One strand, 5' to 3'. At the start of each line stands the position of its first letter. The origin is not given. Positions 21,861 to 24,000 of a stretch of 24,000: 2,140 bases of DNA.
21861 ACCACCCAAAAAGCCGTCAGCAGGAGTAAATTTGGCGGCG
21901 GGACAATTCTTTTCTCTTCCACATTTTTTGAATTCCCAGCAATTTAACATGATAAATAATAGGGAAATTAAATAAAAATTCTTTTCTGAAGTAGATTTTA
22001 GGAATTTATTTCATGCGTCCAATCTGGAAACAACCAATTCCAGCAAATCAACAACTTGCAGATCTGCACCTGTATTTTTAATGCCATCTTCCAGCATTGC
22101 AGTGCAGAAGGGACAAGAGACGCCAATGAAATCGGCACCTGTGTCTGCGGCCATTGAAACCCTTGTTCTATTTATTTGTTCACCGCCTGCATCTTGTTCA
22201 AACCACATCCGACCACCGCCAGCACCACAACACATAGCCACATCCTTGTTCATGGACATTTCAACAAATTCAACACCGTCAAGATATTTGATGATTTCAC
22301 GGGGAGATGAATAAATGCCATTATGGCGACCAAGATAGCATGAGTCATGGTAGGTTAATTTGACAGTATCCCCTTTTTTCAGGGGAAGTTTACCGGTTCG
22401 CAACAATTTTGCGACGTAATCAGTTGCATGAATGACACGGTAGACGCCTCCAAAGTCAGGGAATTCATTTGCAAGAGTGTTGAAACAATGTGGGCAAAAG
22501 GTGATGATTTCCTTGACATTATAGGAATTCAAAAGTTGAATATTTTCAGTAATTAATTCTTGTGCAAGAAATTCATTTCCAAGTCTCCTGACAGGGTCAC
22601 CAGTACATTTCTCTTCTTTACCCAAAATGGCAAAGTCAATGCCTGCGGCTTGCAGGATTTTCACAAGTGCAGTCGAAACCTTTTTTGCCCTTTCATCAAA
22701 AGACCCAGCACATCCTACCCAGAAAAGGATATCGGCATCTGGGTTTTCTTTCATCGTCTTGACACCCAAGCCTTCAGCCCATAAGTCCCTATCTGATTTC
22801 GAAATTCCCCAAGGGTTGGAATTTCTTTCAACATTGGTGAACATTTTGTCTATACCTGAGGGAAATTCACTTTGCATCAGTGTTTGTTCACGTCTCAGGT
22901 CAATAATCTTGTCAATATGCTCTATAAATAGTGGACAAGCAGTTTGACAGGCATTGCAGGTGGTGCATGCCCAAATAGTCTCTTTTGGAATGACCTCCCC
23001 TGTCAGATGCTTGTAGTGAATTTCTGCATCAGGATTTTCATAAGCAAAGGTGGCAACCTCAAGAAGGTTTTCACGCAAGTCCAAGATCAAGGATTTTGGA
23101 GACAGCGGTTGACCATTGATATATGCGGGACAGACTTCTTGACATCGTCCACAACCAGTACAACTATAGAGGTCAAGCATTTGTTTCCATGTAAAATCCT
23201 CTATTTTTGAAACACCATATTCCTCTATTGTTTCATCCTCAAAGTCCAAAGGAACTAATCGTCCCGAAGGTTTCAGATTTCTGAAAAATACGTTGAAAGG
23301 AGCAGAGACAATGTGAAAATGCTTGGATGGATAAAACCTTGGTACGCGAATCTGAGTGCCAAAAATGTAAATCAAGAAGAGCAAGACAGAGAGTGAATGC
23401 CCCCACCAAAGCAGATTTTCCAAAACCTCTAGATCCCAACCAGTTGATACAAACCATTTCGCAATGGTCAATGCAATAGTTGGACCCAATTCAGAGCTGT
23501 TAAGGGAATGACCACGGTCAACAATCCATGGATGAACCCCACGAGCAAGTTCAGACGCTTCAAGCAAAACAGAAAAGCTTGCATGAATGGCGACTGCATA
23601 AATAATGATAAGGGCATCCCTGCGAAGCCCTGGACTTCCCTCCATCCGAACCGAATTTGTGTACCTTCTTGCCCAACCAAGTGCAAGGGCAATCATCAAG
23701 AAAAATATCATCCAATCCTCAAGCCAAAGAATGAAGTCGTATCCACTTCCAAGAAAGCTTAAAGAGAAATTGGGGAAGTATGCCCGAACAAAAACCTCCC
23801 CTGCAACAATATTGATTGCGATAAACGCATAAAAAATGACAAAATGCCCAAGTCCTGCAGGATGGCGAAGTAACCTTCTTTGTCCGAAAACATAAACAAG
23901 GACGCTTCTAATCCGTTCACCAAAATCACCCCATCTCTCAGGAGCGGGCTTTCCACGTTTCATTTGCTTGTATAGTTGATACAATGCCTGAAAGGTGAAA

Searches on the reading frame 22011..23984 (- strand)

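Call 11: search_protein_families(library=pfam, proteins=[window:22011-23984:-], max_evalue=0.01)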
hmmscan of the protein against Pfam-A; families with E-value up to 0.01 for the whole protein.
window:22011-23984:- (657 aa): 15 families
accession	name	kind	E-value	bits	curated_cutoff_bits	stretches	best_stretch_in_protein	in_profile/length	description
PF02754.22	CCG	-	2.1e-36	124.3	20.6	2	544-631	2-84/85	Cysteine-rich domain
PF13187.11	Fer4_9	-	4.2e-10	39.9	27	1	275-351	2-48/52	4Fe-4S dicluster domain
PF13183.11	Fer4_8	-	4.5e-10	40.4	27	2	272-352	2-66/68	4Fe-4S dicluster domain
PF13237.11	Fer4_10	-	5.5e-10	39.5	25.5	1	271-351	5-53/53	4Fe-4S dicluster domain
PF12797.12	Fer4_2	-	5.6e-08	32.7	24.5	1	266-287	1-22/22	4Fe-4S binding domain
PF17179.9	Fer4_22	-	8.7e-07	30.2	27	1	265-289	71-95/95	4Fe-4S dicluster domain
PF13534.11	Fer4_17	-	2.2e-06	28.6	22.2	1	274-351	1-57/61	4Fe-4S dicluster domain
PF14697.11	Fer4_21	-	1.1e-05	25.9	35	0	274-287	40-53/59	4Fe-4S dicluster domain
PF12838.12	Fer4_7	-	1.7e-05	25.6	27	2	274-351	1-49/52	4Fe-4S dicluster domain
PF13484.11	Fer4_16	-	0.00029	22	30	0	267-287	43-65/66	4Fe-4S double cluster binding domain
PF00037.32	Fer4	-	0.00033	20.8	21.1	1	273-287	6-20/24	4Fe-4S binding domain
PF13459.11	Fer4_15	-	0.00059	20.9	22.4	0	270-290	3-23/66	4Fe-4S single cluster domain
PF12837.12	Fer4_6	-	0.0024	18.2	25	1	274-288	8-22/24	4Fe-4S binding domain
PF25160.1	LdpA_Fe-S-bd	-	0.007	16.6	27.6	0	274-287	27-40/49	LdpA Fe-S cluster-binding domain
PF22109.2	Zn_ribbon_tTFIIB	-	0.0074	16.6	28.6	1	615-630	3-18/40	Transcription factor IIB, zinc ribbon, Trypanosome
